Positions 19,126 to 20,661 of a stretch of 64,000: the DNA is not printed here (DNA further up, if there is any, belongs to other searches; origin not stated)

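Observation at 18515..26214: Candidate polyprenyl-phosphate-hexose-dependent (protein O-mannosylation-like) glycosylation module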

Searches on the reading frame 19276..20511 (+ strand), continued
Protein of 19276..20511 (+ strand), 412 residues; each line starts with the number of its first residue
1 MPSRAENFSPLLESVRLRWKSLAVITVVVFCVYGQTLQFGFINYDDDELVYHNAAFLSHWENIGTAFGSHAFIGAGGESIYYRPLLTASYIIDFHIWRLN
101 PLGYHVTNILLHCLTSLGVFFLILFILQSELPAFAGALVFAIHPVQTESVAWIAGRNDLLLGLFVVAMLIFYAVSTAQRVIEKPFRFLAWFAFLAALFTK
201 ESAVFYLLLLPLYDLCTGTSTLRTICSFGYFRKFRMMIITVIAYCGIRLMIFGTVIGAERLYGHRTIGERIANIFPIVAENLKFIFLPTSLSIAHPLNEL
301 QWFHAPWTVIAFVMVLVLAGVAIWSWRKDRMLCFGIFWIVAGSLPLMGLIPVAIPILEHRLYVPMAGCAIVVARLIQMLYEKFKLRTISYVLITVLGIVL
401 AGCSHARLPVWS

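Call 102: search_protein_families(library=pfam, proteins=[L128:1561-3042:+, L128:3199-5184:+, L128:5181-5915:+, L128:5953-7530:+, L128:7535-9181:+, L128:9199-11031:+, L128:11170-12993:+, L158:1426-3270:+, L158:3267-5051:+, L158:5287-7599:+], max_evalue=0.001)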
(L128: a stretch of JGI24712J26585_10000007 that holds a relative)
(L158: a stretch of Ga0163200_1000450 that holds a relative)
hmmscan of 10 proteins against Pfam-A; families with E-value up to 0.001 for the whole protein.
L128:1561-3042:+ (493 aa): 0 families

L128:3199-5184:+ (661 aa): 4 families
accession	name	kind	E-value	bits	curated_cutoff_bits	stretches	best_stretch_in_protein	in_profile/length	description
PF13549.11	ATP-grasp_5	-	1.7e-54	185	27.6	1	458-661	12-221/221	ATP-grasp domain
PF13607.11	Succ_CoA_lig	-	2.4e-44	150.9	27.4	1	156-290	2-136/138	Succinyl-CoA ligase like flavodoxin domain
PF13380.12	CoA_binding_2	-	4.4e-21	75.9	22.8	1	11-139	2-115/116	CoA binding domain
PF02629.25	CoA_binding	-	4.7e-12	46.9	22.3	1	10-103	4-97/97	CoA binding domain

L128:5181-5915:+ (244 aa): 2 families
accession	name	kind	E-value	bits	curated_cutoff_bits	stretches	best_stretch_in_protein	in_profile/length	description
PF00535.33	Glycos_transf_2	-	4e-19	69.6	23.3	1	16-177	2-167/168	Glycosyl transferase family 2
PF13641.12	Glyco_tranf_2_3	-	0.00055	20.5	27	1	14-198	3-196/230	Glycosyltransferase like family 2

L128:5953-7530:+ (525 aa): 15 families
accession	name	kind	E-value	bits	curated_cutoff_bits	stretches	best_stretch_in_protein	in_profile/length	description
PF07719.23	TPR_2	-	1.6e-19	68.8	27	3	410-441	2-33/34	Tetratricopeptide repeat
PF00515.34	TPR_1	-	5.7e-19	67.5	27.8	2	411-441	3-33/34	Tetratricopeptide repeat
PF13424.12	TPR_12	-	5.3e-15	55.8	30.1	2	411-473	5-75/77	Tetratricopeptide repeat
PF13414.12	TPR_11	-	3.2e-12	46.4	26.8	1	416-456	1-41/42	TPR repeat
PF13181.12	TPR_8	-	3.5e-12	45.9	25.7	0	414-441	6-33/34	Tetratricopeptide repeat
PF13432.12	TPR_16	-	1.9e-11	44.6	32.7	2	423-475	11-63/65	Tetratricopeptide repeat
PF13431.12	TPR_17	-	2e-10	40.5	24.4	1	431-464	1-34/34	Tetratricopeptide repeat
PF13428.12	TPR_14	-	8.6e-10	38.8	23.5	0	479-518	3-42/44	Tetratricopeptide repeat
PF14559.12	TPR_19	-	4.3e-08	33.8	25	1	422-466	4-48/68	Tetratricopeptide repeat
PF13231.12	PMT_2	-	1.4e-06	29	26.1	1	100-231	24-153/160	Dolichyl-phosphate-mannose-protein mannosyltransferase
PF13374.12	TPR_10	-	2.1e-06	28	27.5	0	482-506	7-31/42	Tetratricopeptide repeat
PF13174.12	TPR_6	-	4.5e-05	24.3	26.3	0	479-508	2-31/33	Tetratricopeptide repeat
PF13176.12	TPR_7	-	0.0002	21.6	27.9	0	414-441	4-33/36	Tetratricopeptide repeat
PF25060.1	ARM_TT21_2nd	-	0.00042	20.3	27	1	371-520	123-263/270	Tetratricopeptide repeat protein 21 second ARM domain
PF24575.1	TPR_Slam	-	0.00052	20.8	35.2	0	411-466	49-104/104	Surface lipoprotein assembly modifier, N-terminal TPR repeats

L128:7535-9181:+ (548 aa): 4 families
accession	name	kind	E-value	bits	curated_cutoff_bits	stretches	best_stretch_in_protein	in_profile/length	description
PF03023.19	MurJ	-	5.7e-95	319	27.4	1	39-482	2-437/451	Lipid II flippase MurJ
PF13440.11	Polysacc_synt_3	-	1.1e-08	35.1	23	1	113-355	50-286/293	Polysaccharide biosynthesis protein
PF01943.22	Polysacc_synt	-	1.4e-06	28.4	28.2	1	107-310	75-271/274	Polysaccharide biosynthesis protein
PF01554.23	MatE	-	0.00032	20.9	24.9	1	256-416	4-161/161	MatE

L128:9199-11031:+ (610 aa): 9 families
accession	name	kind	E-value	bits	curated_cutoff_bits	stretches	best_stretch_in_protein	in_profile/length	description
PF00009.33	GTP_EFTU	-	3.5e-55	187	26.5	1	10-180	2-184/188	Elongation factor Tu GTP binding domain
PF06421.17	LepA_C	-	2.2e-39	134.3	29.7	1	502-609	2-107/107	GTP-binding protein LepA C-terminus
PF00679.30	EFG_C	-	4.6e-19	68.7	27.9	1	408-497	2-86/89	Elongation factor G C-terminus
PF03144.31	GTP_EFTU_D2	-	7.4e-12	46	30.3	1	210-280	1-73/73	Elongation factor Tu domain 2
PF22042.2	EF-G_D2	-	1.7e-07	31.7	27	1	197-232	3-38/84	Elongation factor G domain 2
PF01926.29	MMR_HSR1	-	5.2e-06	27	21.9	1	21-134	9-113/113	50S ribosome-binding GTPase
PF14492.12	EFG_III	-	6.1e-05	23.4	27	1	301-374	3-73/75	Elongation Factor G, domain III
PF16658.11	RF3_C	-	7.4e-05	23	40.1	1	301-376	8-80/132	Class II release factor RF3, C-terminal domain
PF00071.28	Ras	-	0.00089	19.3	21.6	0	61-181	36-159/162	Ras family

L128:11170-12993:+ (607 aa): 4 families
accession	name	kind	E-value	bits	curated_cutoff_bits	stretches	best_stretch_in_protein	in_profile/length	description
PF17768.7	RecJ_OB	-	1.1e-25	90.2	27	1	490-602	1-107/107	RecJ OB domain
PF01368.27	DHH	-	3.8e-24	85.8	28.1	1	90-245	2-125/125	DHH family, N-terminal domain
PF02272.25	DHHA1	-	2.2e-10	41.3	25.9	1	372-476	10-101/102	DHHA1 domain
PF13329.13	ATG2_CAD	-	0.00067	17.9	50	1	231-444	705-920/1697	Autophagy-related protein 2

L158:1426-3270:+ (614 aa): 1 family
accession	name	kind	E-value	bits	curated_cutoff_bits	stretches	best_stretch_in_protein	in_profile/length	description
PF13231.12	PMT_2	-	3.7e-12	47.2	26.1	1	72-201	4-132/160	Dolichyl-phosphate-mannose-protein mannosyltransferase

L158:3267-5051:+ (594 aa): 5 families
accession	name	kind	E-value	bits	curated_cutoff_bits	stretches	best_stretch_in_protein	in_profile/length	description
PF13231.12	PMT_2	-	1.5e-08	35.5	26.1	1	87-225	12-147/160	Dolichyl-phosphate-mannose-protein mannosyltransferase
PF07719.23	TPR_2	-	8.3e-07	29.1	27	0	508-539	1-32/34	Tetratricopeptide repeat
PF13414.12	TPR_11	-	2.4e-05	24.4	26.8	0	484-519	4-39/42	TPR repeat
PF00515.34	TPR_1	-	7.6e-05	22.8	27.8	0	508-539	1-32/34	Tetratricopeptide repeat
PF14559.12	TPR_19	-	0.0001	23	25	0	533-567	16-50/68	Tetratricopeptide repeat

L158:5287-7599:+ (770 aa): 2 families
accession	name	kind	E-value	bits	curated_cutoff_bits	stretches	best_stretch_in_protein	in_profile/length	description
PF01564.23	Spermine_synth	-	1.1e-15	58.1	22.9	1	497-622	4-129/186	Spermine/spermidine synthase domain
PF07690.21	MFS_1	-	0.00074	19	33.4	1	14-372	5-346/347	Major Facilitator Superfamily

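Call 104: search_dna_similar(query=window:19276-20511:+, collection=plasmids, mode=protein, max_evalue=0.001, max_rows=25)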
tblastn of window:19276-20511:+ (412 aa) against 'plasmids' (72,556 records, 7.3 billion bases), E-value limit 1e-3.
Records with a match: 1; places in all: 1; records where one place covers at least 80% of the query: 0.
Best place of each record, by identity: <60% 1.
By first word of the organism name: Haladaptatus 1.
By predicted mobility (MOB-suite, as given by PLSDB): non-mobilizable 1.
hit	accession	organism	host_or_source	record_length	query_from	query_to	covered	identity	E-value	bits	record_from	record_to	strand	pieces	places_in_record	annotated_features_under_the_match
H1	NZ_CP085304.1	Haladaptatus pallidirubidus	cell culture,saline soil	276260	6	179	42%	28.6%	2e-9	68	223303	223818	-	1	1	hypothetical protein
